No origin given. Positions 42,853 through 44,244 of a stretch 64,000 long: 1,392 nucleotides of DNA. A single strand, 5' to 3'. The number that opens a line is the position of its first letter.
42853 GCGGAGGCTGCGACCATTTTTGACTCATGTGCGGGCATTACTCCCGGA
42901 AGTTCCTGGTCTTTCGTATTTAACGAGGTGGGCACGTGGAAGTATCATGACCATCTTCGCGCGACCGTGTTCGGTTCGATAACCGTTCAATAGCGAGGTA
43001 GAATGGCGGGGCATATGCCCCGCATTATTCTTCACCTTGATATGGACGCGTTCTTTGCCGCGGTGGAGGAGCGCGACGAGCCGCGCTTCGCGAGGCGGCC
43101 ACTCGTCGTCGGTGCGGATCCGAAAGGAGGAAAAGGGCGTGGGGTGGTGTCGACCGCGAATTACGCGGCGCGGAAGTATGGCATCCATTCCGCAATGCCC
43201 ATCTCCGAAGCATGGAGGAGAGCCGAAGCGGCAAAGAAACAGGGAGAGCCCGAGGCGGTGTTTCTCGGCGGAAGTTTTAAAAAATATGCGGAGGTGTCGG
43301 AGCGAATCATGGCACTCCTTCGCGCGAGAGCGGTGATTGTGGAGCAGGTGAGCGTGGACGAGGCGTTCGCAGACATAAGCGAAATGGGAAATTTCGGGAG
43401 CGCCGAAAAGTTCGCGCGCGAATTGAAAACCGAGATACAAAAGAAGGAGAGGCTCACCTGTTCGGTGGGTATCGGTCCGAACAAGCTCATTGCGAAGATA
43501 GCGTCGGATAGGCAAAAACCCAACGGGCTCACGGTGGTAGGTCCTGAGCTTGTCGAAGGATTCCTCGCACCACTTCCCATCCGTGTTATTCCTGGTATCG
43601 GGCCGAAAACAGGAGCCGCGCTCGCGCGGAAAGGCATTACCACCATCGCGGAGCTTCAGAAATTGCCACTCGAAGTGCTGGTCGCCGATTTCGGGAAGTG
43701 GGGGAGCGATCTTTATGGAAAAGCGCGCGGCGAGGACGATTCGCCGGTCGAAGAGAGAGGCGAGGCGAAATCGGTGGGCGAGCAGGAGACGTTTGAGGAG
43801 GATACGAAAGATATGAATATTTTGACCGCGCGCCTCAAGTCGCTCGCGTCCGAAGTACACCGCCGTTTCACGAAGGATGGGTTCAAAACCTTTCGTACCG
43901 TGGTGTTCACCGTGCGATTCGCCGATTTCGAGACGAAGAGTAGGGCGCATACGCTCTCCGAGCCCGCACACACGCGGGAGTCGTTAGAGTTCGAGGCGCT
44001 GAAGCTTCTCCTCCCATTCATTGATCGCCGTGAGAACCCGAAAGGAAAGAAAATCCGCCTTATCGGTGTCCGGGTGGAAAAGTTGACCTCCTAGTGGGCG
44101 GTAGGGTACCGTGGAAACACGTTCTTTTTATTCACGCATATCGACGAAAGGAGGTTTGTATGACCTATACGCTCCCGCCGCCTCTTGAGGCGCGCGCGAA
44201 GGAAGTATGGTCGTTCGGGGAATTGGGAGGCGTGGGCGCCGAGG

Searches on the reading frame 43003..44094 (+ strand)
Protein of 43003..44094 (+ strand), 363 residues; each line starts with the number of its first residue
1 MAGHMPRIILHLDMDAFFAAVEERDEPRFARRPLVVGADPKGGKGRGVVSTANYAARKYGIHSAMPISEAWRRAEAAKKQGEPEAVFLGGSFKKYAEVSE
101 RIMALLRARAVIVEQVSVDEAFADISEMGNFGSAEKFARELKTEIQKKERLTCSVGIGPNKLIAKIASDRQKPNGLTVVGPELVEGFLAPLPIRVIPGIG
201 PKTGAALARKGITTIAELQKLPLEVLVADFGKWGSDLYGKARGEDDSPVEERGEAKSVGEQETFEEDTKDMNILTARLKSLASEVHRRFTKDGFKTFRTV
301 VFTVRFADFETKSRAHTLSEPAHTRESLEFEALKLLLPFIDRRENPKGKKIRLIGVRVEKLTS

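Call 32: search_protein_families(library=pfam, proteins=[window:43003-44094:+], max_evalue=0.001)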
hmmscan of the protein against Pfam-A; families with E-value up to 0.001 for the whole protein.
window:43003-44094:+ (363 aa): 5 families
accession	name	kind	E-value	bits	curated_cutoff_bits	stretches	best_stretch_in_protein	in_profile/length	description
PF00817.25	IMS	-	2.4e-41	141.5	23.2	1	12-169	1-148/148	impB/mucB/samB family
PF11799.13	IMS_C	-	1.3e-17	64.6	20.7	1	256-362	2-100/109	impB/mucB/samB family C-terminal domain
PF21999.2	IMS_HHH_1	-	2.2e-09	38.1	27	1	196-245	3-53/53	DNA polymerase-iota, thumb domain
PF11798.14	IMS_HHH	-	1.9e-06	28.2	24.4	1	184-212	4-32/32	IMS family HHH motif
PF14520.12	HHH_5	-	9e-05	23.3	27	1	196-221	7-32/57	Helix-hairpin-helix domain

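Call 53: list_cluster_members(proteins=[window:43003-44094:+, window:48847-50520:+, window:48049-48819:+, window:52323-53222:+, window:45645-47132:+])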
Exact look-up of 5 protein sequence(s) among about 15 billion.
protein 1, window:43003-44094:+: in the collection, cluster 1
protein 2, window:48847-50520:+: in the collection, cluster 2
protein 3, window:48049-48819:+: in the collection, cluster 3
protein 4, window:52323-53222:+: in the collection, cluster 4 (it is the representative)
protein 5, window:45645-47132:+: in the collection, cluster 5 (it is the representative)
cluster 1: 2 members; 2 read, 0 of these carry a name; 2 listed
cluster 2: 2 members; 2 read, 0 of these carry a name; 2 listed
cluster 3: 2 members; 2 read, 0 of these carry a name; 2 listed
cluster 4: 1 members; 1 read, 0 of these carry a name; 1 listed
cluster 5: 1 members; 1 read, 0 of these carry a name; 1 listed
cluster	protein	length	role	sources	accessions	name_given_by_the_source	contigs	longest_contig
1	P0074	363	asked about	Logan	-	-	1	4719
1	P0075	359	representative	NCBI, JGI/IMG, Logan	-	-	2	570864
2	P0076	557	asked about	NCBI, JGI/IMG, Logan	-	-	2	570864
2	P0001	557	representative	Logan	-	-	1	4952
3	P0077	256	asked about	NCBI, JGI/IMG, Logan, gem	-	-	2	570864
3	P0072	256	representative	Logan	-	-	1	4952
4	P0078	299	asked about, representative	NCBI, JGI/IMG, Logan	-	-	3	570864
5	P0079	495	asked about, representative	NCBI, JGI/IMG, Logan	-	-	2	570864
